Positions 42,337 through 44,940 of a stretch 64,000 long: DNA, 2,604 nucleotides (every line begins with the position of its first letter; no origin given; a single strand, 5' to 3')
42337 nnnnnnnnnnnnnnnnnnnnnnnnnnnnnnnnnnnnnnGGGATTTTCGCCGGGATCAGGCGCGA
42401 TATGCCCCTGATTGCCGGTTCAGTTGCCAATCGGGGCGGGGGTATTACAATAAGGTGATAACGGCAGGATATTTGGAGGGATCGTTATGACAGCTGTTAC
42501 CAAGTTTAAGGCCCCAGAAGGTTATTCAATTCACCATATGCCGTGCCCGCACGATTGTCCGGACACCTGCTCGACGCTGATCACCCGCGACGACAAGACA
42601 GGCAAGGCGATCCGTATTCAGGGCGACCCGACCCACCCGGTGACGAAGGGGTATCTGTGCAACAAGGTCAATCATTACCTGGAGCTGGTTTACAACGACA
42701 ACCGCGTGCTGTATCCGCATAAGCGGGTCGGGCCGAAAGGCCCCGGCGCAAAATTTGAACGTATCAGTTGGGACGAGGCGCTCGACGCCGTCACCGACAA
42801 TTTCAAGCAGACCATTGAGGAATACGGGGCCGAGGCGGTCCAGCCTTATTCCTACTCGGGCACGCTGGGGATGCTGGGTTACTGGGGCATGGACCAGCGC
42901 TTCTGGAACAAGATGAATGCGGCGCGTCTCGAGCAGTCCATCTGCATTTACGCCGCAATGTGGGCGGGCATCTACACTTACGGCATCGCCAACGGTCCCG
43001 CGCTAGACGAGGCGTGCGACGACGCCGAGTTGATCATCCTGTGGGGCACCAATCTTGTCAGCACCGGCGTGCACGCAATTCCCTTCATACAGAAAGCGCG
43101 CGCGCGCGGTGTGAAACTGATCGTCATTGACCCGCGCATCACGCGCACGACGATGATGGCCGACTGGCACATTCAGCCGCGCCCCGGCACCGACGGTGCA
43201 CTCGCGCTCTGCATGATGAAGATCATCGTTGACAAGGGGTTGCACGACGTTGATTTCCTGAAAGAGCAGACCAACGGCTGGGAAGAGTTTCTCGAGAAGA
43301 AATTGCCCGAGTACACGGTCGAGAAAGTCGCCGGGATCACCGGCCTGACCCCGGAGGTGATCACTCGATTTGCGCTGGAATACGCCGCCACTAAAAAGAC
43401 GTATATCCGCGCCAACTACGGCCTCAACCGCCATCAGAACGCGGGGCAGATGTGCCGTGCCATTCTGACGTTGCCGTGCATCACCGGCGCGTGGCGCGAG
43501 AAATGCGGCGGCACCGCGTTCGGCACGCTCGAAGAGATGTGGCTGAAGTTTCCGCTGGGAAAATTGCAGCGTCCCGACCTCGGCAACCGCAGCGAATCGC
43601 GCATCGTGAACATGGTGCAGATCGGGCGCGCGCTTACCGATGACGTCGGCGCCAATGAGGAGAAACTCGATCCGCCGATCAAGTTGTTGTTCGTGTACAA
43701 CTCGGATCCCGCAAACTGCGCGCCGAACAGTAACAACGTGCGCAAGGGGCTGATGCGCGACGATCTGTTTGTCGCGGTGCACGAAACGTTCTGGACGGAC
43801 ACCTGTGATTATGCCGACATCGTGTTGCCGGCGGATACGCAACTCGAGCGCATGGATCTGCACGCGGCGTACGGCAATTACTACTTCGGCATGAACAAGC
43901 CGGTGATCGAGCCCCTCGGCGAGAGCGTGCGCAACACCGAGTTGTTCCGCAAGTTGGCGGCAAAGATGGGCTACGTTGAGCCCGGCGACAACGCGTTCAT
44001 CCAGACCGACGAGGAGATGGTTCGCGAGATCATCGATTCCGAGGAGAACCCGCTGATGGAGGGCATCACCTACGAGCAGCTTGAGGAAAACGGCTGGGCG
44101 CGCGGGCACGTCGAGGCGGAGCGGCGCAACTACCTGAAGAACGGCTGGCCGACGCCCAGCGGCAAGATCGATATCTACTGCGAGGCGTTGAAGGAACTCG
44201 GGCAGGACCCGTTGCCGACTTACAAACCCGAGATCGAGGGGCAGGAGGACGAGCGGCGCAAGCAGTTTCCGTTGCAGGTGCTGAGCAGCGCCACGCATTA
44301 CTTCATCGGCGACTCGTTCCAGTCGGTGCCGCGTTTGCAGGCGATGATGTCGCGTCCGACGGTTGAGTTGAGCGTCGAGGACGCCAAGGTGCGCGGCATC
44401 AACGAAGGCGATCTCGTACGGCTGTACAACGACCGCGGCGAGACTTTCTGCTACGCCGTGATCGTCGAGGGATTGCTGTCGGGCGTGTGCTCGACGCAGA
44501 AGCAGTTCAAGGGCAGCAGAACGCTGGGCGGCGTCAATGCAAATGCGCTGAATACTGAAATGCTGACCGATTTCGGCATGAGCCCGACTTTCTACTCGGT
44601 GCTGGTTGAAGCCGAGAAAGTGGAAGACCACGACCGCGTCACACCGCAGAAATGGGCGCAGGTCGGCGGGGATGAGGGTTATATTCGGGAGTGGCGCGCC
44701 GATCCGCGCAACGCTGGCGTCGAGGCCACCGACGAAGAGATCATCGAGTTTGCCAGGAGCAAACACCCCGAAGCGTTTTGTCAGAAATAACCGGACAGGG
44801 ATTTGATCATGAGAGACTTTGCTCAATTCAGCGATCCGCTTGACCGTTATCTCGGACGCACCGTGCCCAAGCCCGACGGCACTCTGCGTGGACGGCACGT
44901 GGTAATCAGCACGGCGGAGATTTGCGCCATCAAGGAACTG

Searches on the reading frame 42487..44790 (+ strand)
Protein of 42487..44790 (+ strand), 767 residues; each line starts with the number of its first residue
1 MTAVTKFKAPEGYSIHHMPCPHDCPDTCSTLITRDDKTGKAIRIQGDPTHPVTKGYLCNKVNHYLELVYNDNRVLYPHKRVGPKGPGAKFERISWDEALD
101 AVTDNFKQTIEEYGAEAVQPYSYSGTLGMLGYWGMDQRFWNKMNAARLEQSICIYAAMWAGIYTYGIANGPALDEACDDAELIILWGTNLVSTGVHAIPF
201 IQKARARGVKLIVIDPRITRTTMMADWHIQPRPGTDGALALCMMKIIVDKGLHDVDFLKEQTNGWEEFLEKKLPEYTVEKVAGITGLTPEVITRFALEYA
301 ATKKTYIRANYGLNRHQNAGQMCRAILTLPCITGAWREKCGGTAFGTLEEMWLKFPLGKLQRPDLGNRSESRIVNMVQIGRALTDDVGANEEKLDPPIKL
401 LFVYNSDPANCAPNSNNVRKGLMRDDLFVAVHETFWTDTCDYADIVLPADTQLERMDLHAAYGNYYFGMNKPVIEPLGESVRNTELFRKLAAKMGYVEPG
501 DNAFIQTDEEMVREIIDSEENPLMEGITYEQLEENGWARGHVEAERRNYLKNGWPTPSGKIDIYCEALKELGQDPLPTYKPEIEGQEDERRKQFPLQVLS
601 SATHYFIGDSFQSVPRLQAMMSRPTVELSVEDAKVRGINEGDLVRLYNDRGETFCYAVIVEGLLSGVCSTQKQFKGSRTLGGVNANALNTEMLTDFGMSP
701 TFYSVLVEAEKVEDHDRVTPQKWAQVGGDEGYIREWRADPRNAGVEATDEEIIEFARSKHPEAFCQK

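Call 65: find_encoding_contigs(protein=window:42487-44790:+, flank=1000, max_places=4)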
Protein window:42487-44790:+ (767 aa): no gene with exactly this product is on record in the collection.
